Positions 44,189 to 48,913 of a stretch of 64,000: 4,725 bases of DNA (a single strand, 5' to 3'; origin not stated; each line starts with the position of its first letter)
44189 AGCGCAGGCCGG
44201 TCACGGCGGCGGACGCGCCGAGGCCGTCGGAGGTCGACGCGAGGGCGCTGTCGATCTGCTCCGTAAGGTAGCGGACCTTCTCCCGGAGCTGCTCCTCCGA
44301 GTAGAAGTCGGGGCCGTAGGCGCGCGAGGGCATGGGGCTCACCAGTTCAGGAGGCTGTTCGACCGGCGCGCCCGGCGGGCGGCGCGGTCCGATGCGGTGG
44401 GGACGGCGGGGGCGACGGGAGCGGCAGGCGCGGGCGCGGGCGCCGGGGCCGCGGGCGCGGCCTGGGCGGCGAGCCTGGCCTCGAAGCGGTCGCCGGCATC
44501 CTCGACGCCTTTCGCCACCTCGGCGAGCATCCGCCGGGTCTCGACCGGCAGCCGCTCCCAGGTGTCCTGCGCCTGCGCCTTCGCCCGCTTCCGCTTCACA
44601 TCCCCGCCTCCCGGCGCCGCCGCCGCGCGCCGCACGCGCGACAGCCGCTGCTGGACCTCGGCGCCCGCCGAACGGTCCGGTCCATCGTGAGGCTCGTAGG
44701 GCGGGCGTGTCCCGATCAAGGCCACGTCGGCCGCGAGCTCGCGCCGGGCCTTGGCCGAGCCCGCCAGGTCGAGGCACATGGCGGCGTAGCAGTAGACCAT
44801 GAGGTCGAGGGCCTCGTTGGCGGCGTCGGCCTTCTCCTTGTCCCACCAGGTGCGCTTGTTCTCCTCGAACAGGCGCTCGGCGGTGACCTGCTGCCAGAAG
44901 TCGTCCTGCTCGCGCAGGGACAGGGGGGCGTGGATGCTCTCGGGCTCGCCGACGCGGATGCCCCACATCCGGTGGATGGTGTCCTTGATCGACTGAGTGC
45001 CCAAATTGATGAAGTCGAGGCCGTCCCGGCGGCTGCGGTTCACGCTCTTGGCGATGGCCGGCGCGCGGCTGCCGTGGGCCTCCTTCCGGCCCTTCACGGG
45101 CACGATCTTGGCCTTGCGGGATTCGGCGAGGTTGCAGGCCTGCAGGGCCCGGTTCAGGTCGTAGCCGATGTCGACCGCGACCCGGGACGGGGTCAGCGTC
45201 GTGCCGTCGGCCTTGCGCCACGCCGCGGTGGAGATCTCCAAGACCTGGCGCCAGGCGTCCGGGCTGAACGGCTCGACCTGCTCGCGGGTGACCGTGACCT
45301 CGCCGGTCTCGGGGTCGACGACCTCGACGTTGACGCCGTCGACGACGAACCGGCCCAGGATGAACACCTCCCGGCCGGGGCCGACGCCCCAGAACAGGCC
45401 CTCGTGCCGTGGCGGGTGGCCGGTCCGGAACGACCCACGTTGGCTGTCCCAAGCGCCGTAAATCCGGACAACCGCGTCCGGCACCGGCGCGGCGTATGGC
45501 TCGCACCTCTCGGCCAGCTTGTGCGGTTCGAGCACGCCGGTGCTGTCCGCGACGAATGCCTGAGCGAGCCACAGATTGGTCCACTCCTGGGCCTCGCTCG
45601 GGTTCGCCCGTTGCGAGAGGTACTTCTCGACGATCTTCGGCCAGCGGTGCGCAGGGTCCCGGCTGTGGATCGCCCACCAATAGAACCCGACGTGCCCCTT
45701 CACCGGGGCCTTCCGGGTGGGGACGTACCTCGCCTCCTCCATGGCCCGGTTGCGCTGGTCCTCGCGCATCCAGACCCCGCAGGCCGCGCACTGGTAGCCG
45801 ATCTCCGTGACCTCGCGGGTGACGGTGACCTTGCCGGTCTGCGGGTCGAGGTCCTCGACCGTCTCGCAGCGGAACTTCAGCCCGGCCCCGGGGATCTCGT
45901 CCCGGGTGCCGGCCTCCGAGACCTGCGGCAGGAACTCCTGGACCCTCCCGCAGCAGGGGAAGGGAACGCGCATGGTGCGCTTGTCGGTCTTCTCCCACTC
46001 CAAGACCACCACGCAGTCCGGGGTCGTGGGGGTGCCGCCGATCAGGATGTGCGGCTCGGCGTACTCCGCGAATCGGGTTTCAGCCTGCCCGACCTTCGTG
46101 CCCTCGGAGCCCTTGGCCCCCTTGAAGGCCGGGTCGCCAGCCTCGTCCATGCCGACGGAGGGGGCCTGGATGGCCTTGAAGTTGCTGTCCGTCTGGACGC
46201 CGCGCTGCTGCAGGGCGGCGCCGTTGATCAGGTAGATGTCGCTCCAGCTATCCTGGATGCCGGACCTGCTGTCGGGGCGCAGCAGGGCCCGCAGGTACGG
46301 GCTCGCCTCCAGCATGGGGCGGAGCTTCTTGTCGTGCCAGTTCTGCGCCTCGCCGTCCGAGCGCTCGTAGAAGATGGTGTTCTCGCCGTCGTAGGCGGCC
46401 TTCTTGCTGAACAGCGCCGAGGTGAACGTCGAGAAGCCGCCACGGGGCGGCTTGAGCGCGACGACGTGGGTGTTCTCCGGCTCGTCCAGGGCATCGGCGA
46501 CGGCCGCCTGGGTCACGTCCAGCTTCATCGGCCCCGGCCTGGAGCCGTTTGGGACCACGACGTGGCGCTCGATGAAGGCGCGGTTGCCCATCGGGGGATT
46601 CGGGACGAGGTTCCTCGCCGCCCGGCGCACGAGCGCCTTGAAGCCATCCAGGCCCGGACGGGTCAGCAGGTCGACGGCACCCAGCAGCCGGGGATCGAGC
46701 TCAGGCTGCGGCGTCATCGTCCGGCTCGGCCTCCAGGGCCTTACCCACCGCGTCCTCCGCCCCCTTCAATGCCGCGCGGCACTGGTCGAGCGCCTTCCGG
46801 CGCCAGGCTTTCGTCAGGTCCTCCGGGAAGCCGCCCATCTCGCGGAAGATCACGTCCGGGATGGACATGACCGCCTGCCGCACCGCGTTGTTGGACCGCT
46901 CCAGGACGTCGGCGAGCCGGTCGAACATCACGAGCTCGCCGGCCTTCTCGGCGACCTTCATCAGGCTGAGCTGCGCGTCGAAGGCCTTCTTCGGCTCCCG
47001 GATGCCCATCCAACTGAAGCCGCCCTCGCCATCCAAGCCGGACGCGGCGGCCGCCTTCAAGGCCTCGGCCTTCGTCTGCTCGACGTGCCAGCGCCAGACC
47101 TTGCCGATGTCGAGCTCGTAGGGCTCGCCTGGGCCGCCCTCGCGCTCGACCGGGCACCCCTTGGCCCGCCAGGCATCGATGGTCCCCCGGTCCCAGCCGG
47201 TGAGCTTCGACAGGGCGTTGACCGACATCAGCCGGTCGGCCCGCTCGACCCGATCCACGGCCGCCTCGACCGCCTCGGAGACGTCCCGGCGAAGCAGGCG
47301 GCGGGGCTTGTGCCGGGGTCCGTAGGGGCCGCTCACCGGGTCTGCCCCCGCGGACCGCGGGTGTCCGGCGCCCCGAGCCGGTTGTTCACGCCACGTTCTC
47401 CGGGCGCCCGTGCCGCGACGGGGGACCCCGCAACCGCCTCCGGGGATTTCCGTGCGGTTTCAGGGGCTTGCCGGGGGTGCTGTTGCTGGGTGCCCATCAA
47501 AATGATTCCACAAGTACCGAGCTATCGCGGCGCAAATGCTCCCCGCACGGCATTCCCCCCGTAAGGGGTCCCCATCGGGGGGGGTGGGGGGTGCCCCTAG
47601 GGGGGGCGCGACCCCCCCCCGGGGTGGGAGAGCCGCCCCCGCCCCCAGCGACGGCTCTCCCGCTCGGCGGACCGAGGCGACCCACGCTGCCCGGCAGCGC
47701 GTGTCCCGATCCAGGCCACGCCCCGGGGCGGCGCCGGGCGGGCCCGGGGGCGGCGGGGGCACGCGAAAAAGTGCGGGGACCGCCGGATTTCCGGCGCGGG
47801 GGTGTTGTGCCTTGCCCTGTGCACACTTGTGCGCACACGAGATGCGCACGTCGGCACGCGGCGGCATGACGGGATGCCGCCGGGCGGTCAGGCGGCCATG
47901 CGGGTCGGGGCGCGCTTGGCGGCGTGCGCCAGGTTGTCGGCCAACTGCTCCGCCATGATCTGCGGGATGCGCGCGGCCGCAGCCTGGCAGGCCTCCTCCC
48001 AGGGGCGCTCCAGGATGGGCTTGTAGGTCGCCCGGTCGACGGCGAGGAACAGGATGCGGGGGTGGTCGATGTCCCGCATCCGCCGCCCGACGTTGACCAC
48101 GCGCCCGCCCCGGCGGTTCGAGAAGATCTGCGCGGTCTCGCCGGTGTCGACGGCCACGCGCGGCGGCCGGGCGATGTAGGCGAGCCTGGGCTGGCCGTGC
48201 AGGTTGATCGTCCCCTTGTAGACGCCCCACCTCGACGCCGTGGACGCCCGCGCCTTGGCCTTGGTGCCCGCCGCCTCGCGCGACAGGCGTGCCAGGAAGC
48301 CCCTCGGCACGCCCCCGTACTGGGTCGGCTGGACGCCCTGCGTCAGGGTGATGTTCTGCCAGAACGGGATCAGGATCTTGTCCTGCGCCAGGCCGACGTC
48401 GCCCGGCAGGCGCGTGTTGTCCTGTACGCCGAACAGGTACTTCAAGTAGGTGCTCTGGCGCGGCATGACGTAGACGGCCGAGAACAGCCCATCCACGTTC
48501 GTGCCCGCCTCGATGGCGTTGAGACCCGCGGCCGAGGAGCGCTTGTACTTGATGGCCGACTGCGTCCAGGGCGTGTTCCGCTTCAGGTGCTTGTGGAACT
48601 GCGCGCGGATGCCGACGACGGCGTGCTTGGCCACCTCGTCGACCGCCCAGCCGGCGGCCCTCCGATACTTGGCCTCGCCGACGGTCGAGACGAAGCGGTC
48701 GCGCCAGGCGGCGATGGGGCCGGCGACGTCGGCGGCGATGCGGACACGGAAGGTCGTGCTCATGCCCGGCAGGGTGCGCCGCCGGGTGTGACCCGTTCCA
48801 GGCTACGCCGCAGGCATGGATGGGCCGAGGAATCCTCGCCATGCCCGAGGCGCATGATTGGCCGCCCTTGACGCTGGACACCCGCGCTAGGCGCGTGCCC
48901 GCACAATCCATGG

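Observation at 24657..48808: Six fixed-geometry copies of an undescribed late-promoter motif, one hidden inside terL, two predicting leaderless mRNAs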

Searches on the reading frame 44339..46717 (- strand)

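Call 11: search_protein_families(library=pfam, proteins=[window:44339-46717:-], max_evalue=0.01)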
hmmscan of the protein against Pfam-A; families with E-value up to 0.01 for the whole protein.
window:44339-46717:- (792 aa): 2 families
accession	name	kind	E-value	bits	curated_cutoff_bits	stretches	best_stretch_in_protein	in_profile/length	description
PF20454.4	GpA_nuclease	-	3.2e-36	125.5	22.5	1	342-648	1-285/294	Terminase large subunit gpA, endonuclease domain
PF05876.18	GpA_ATPase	-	2e-21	77.2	25.6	1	70-329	15-245/247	Phage terminase large subunit gpA, ATPase domain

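Call 12: search_protein_families(library=phrogs, proteins=[window:44339-46717:-], max_evalue=0.001)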
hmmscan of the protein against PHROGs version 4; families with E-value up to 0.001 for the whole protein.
window:44339-46717:- (792 aa): 6 families
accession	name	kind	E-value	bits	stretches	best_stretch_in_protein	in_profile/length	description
phrog_15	-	head and packaging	3.6e-78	265.1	1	25-726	337-1004/1330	terminase large subunit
phrog_16406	-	unknown function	1.1e-13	51.7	1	302-461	71-214/601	-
phrog_3028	-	unknown function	3.8e-12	47.5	1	498-647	7-158/203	-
phrog_15657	-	unknown function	4.2e-10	40.6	1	314-579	5-229/230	-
phrog_675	-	head and packaging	5.5e-10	39.1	1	77-395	51-335/576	terminase large subunit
phrog_21311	-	head and packaging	4.9e-05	24.3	1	121-260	4-143/218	terminase large subunit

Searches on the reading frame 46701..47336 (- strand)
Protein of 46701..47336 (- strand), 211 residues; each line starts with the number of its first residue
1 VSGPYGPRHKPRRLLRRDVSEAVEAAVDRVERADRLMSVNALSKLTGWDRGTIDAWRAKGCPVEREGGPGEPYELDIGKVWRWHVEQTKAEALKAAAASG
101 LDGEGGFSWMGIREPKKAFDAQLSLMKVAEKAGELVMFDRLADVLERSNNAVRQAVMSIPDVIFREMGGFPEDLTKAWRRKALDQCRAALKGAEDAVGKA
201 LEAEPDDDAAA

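Call 11: search_protein_families(library=pfam, proteins=[window:46701-47336:-], max_evalue=0.01)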
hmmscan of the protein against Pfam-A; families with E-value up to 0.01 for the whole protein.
window:46701-47336:- (211 aa): 2 families
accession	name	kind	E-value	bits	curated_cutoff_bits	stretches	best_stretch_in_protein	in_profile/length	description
PF07471.18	Phage_Nu1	-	4.5e-05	23.6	30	1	41-167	7-140/164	Phage DNA packaging protein Nu1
PF07278.17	DUF1441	-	0.0014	19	35.1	0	38-190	2-141/147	Protein of unknown function (DUF1441)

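Call 12: search_protein_families(library=phrogs, proteins=[window:46701-47336:-], max_evalue=0.001)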
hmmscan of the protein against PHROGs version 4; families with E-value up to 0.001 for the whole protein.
window:46701-47336:- (211 aa): 2 families
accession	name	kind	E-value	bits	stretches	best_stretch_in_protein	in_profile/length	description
phrog_57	-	head and packaging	4.8e-14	53.6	1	30-208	6-187/199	terminase small subunit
phrog_141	-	head and packaging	1.8e-12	48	1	30-192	11-159/183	terminase small subunit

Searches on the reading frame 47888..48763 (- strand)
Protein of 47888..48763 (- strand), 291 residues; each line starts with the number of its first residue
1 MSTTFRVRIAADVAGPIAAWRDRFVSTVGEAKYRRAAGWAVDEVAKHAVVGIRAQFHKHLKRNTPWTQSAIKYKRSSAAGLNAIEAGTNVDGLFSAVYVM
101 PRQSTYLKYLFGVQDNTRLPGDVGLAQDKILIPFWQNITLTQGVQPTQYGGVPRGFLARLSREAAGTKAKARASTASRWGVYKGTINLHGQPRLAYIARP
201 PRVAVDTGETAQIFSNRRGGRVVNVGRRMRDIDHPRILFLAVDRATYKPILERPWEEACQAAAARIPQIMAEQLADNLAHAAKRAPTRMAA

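Call 11: search_protein_families(library=pfam, proteins=[window:47888-48763:-], max_evalue=0.01)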
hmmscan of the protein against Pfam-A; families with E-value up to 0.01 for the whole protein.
window:47888-48763:- (291 aa): 0 families

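Call 12: search_protein_families(library=phrogs, proteins=[window:47888-48763:-], max_evalue=0.001)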
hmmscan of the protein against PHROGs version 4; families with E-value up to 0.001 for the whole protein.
window:47888-48763:- (291 aa): 1 family
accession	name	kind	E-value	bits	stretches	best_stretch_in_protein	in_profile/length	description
phrog_1924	-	tail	6.3e-11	43.6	2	131-281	115-236/237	minor tail protein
